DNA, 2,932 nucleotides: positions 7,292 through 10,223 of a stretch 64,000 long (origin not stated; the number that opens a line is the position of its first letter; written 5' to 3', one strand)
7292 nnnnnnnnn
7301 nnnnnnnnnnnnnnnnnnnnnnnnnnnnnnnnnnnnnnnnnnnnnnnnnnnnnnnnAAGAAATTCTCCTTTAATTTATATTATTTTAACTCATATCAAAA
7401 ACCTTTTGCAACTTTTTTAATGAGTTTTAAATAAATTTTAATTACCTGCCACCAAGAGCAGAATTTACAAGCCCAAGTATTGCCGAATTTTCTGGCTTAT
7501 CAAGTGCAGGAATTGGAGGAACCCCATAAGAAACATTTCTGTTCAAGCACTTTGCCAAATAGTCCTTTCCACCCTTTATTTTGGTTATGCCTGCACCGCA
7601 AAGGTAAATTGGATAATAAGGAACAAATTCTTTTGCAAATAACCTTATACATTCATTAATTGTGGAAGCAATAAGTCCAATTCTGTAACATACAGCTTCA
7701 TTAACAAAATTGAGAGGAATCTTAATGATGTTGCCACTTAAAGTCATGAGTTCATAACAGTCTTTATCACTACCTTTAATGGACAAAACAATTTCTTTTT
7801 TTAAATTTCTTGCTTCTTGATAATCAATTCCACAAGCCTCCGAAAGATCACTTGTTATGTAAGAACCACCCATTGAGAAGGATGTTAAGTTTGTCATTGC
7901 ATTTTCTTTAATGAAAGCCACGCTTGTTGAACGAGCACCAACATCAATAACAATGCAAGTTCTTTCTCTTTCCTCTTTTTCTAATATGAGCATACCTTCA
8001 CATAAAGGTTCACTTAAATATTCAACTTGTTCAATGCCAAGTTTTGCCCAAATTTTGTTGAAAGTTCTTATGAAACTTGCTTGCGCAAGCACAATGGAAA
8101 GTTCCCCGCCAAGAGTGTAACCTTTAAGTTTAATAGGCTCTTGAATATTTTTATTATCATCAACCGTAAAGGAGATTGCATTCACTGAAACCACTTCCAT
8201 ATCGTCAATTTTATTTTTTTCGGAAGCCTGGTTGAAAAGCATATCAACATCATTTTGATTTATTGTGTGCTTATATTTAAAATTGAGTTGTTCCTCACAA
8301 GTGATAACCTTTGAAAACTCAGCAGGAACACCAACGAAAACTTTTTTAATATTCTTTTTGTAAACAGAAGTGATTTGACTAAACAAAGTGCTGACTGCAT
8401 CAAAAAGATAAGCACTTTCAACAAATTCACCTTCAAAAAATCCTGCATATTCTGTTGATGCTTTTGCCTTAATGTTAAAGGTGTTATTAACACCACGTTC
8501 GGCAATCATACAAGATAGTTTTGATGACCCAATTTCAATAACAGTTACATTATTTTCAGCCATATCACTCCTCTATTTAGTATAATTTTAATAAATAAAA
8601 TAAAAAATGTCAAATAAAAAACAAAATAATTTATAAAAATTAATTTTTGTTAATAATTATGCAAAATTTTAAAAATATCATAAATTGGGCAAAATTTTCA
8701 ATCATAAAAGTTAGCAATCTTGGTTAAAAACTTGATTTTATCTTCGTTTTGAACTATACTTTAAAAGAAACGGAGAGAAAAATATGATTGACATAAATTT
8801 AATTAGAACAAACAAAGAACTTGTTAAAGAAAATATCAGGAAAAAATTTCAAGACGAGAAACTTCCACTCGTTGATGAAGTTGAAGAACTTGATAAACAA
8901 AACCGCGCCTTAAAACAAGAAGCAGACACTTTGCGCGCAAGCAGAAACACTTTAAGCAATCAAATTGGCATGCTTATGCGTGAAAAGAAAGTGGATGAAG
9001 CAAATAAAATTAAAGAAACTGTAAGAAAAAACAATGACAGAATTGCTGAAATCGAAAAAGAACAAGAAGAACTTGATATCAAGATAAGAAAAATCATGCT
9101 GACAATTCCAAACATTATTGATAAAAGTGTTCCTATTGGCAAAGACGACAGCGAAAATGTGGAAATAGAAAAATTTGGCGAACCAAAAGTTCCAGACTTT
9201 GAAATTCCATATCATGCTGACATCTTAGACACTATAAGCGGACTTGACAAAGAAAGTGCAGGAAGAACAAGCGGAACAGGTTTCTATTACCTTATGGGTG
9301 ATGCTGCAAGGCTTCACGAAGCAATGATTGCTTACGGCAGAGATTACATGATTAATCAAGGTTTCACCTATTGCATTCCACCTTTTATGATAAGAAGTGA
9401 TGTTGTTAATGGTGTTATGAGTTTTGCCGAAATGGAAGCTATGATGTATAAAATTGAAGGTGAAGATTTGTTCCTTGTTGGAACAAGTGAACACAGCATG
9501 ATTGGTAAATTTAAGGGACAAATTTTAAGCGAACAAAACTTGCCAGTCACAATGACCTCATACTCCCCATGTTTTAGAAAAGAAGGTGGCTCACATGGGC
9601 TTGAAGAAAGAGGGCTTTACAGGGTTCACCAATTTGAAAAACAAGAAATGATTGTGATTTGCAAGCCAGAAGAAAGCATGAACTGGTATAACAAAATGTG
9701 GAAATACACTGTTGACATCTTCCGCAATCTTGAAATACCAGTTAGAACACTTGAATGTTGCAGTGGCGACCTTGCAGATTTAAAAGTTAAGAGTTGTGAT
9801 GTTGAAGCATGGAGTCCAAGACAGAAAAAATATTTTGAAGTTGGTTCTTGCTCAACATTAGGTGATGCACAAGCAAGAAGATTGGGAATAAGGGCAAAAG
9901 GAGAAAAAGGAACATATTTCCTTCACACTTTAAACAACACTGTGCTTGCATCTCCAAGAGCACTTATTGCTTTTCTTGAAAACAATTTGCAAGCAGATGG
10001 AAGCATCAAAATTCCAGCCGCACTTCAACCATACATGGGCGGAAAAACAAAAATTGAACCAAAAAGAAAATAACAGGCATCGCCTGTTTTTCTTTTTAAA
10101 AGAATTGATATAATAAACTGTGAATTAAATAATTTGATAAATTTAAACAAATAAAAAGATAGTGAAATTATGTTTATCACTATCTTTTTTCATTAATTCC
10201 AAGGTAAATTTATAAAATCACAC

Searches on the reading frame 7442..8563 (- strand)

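Call 9: search_protein_families(library=pfam, proteins=[window:7442-8563:-])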
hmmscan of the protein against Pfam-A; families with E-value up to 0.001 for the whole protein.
window:7442-8563:- (373 aa): 4 families
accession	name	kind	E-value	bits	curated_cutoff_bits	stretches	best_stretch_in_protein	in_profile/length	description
PF14450.12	FtsA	-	3.1e-16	60.3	31.8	1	204-364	1-127/127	Cell division protein FtsA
PF02491.25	SHS2_FTSA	-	1.5e-09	38.5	25.4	1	87-158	7-78/79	SHS2 domain inserted in FTSA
PF11104.14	PilM_2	-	2.6e-05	23.8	27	1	194-258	173-237/340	Type IV pilus assembly protein PilM;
PF02541.22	Ppx-GppA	-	0.00024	21.1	27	0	200-258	111-169/285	Ppx/GppA phosphatase family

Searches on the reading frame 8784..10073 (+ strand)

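Call 9: search_protein_families(library=pfam, proteins=[window:8784-10073:+])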
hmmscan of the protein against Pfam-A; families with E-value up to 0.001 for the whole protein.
window:8784-10073:+ (429 aa): 2 families
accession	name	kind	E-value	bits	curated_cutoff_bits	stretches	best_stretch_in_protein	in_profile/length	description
PF00587.30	tRNA-synt_2b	-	9.8e-31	107.6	29.3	1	226-401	8-179/179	tRNA synthetase class II core domain (G, H, P, S and T)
PF02403.27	Seryl_tRNA_N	-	2.7e-24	85.9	28.2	1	1-111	1-107/108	Seryl-tRNA synthetase N-terminal domain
